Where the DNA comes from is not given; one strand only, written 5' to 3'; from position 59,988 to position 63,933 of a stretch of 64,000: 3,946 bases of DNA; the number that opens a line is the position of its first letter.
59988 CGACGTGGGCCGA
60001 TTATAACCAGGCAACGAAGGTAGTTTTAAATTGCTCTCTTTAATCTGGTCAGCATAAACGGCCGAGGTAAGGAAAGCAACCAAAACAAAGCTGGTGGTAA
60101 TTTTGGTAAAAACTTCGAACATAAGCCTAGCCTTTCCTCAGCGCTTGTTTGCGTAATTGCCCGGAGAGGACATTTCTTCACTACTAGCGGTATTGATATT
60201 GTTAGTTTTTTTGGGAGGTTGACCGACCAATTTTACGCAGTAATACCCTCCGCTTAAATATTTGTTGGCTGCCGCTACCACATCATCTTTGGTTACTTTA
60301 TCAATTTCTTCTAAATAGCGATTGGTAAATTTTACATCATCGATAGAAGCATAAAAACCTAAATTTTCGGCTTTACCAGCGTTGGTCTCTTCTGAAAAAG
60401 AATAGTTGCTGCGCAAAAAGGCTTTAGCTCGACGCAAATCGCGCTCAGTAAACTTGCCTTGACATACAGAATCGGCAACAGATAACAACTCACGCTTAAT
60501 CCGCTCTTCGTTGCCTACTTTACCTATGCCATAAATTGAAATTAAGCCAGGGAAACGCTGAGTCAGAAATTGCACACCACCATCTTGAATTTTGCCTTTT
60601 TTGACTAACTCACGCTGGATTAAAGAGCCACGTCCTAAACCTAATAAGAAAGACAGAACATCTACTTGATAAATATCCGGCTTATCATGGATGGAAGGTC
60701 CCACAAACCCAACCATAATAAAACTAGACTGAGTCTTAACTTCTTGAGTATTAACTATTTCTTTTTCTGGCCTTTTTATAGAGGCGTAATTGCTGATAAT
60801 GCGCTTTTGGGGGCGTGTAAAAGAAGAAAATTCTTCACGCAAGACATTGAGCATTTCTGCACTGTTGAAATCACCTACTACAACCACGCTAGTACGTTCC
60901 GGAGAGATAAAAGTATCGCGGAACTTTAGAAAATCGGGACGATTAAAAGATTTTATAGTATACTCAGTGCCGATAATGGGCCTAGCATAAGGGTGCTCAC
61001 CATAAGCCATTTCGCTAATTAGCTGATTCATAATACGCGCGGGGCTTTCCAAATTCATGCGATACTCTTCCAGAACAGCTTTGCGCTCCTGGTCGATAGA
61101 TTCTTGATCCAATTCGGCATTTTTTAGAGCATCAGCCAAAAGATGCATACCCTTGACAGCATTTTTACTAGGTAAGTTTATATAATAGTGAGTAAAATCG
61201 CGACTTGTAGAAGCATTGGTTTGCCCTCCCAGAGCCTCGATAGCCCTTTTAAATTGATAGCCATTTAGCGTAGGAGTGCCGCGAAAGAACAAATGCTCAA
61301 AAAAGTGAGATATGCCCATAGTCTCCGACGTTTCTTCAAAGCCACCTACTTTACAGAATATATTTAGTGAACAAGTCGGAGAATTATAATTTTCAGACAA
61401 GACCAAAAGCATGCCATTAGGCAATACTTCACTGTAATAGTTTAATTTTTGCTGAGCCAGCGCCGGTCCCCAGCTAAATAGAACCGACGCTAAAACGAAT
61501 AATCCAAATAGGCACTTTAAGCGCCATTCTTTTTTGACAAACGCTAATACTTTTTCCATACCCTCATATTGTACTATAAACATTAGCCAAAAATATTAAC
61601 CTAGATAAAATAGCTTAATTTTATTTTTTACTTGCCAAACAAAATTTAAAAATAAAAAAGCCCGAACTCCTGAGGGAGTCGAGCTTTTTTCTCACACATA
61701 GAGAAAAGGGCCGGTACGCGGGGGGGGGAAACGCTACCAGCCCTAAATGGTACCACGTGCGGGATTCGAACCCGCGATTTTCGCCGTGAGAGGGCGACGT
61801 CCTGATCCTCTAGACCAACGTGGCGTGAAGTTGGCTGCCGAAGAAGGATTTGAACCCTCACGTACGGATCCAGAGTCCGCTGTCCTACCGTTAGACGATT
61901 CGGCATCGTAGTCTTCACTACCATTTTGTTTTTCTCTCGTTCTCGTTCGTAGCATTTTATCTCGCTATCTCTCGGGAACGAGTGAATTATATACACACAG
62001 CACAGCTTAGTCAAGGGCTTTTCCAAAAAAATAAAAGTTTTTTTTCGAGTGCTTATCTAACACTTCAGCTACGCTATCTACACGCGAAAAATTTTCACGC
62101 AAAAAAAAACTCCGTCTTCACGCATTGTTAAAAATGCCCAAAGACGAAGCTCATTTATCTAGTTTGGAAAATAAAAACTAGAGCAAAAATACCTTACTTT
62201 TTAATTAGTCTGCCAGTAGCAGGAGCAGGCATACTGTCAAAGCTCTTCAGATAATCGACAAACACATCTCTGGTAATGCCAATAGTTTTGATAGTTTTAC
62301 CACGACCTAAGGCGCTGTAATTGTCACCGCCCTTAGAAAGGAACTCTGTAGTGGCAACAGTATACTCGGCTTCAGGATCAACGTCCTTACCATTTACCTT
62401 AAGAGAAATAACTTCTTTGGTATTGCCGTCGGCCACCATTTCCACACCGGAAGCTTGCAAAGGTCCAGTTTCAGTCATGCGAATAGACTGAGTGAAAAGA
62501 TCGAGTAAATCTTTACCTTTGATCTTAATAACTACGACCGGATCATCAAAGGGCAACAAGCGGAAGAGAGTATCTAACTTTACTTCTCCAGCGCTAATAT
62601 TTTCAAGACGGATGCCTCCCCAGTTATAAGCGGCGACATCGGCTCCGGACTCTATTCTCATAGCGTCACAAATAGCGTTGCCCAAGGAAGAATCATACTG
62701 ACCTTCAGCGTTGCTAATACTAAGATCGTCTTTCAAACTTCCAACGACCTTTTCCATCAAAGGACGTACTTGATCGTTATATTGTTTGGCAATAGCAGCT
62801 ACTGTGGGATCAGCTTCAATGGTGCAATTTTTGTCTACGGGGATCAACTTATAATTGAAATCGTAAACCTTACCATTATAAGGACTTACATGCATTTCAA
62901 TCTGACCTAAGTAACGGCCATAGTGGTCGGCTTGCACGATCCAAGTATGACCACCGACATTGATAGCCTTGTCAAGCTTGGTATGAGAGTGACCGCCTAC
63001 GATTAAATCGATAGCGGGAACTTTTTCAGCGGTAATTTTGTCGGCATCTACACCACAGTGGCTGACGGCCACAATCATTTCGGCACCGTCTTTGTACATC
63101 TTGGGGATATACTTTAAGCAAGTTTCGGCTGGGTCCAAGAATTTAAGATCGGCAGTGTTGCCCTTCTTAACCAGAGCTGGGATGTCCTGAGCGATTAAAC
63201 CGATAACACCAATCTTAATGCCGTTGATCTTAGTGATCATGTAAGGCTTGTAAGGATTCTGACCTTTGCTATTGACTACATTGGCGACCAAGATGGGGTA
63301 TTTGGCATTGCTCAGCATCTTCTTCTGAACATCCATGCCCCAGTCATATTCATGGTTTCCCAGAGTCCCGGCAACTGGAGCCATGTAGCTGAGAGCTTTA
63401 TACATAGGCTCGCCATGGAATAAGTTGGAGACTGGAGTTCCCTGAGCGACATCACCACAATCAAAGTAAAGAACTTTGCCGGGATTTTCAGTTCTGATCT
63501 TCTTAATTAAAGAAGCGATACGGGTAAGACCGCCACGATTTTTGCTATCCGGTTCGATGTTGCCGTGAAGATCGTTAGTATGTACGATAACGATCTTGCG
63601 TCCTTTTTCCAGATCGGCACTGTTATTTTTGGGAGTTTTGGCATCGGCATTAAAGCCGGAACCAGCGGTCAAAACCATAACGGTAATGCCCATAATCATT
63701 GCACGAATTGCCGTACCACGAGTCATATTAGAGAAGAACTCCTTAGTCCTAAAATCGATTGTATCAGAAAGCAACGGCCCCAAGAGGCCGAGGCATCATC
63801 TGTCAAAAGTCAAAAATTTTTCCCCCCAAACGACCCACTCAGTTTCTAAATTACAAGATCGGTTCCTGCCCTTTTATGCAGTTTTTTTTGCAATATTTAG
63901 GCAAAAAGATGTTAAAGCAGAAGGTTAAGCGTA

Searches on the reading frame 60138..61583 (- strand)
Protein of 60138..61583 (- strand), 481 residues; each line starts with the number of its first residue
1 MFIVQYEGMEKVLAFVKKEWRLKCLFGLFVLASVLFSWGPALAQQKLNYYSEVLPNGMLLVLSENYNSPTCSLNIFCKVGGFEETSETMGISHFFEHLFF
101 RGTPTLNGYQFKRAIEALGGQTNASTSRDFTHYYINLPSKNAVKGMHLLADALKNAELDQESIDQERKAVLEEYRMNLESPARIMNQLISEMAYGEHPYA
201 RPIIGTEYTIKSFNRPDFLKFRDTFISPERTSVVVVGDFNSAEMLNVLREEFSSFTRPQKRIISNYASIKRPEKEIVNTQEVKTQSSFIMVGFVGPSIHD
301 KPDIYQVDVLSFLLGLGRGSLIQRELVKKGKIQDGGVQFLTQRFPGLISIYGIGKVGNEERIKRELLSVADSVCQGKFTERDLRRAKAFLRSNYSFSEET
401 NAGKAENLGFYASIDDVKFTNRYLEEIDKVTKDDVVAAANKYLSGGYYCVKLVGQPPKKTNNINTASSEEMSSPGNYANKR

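Call 20: search_protein_families(library=pfam, proteins=[window:60138-61583:-], max_evalue=0.0001)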
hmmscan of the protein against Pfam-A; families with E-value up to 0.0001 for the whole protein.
window:60138-61583:- (481 aa): 2 families
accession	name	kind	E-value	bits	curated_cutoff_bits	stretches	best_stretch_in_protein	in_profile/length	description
PF00675.25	Peptidase_M16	-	1.1e-31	110.1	22.3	1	61-206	2-148/149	Insulinase (Peptidase family M16)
PF05193.26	Peptidase_M16_C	-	8.9e-25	88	23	1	212-388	1-179/181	Peptidase M16 inactive domain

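Call 66: find_encoding_contigs(protein=window:60138-61583:-, flank=10000, max_places=2)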
Protein window:60138-61583:- (481 aa): 23 contigs read that carry it; 2 places shown.
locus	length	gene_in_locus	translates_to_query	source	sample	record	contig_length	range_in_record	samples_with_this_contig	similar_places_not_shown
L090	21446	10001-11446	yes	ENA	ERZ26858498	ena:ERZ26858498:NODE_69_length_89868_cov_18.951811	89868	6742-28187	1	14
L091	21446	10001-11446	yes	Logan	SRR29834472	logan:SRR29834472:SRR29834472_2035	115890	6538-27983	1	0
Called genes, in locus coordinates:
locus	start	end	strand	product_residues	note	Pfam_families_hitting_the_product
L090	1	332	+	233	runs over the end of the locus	PF00814:TsaD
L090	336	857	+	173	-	PF00583:Acetyltransf_1, PF13673:Acetyltransf_10, PF13302:Acetyltransf_3 (weak), PF13508:Acetyltransf_7, PF08445:FR47 (weak)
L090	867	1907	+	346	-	PF00814:TsaD, PF22521:HypF_C_2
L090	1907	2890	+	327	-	PF00296:Bac_luciferase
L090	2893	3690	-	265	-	PF01996:F420_ligase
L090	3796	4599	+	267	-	PF19842:YqeC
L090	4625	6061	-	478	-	PF04851:ResIII (weak), PF00270:DEAD, PF00271:Helicase_C, PF16124:RecQ_Zn_bind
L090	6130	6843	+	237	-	PF12804:NTP_transf_3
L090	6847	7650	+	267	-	-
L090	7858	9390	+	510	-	PF00149:Metallophos, PF02872:5_nucleotid_C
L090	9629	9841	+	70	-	-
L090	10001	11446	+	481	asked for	PF00675:Peptidase_M16, PF05193:Peptidase_M16_C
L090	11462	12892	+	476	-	PF05193:Peptidase_M16_C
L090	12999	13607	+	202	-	PF02660:G3P_acyltransf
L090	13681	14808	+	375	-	PF00437:T2SSE, PF13401:AAA_22 (faint)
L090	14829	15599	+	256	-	-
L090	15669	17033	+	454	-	PF05167:DUF711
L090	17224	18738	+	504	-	PF05496:RuvB_N, PF00004:AAA, PF07728:AAA_5 (weak), PF16193:AAA_assoc_2, PF12002:MgsA_C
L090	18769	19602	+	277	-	PF01261:AP_endonuc_2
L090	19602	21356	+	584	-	PF00496:SBP_bac_5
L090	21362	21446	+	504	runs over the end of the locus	PF01743:PolyA_pol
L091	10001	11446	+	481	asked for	PF00675:Peptidase_M16, PF05193:Peptidase_M16_C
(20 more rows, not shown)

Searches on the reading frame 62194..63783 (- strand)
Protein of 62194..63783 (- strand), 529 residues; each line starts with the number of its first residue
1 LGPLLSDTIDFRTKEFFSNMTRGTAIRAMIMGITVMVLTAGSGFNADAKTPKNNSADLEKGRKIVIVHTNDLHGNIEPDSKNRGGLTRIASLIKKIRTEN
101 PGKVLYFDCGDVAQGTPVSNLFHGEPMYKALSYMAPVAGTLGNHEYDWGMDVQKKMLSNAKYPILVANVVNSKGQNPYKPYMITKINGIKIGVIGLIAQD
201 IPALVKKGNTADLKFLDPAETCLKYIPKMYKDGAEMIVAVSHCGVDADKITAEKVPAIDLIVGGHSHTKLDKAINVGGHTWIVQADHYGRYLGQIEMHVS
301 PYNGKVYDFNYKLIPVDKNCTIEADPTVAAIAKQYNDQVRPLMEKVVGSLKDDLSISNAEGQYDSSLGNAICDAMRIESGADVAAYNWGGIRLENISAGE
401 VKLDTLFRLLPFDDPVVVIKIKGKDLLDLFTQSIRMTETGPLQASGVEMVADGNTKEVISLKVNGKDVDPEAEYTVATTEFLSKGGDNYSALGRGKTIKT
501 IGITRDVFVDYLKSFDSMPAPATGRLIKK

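Call 20: search_protein_families(library=pfam, proteins=[window:62194-63783:-], max_evalue=0.0001)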
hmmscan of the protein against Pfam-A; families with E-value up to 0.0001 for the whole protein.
window:62194-63783:- (529 aa): 2 families
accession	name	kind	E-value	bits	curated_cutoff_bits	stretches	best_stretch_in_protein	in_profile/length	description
PF02872.23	5_nucleotid_C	-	3.1e-31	109.1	23.6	1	346-493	1-157/158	5'-nucleotidase, C-terminal domain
PF00149.33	Metallophos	-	5.4e-14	53.5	21.5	1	65-268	2-190/191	Calcineurin-like phosphoesterase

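Call 65: find_encoding_contigs(protein=window:62194-63783:-, flank=10000, max_places=2)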
Protein window:62194-63783:- (529 aa): no gene with exactly this product is on record in the collection.
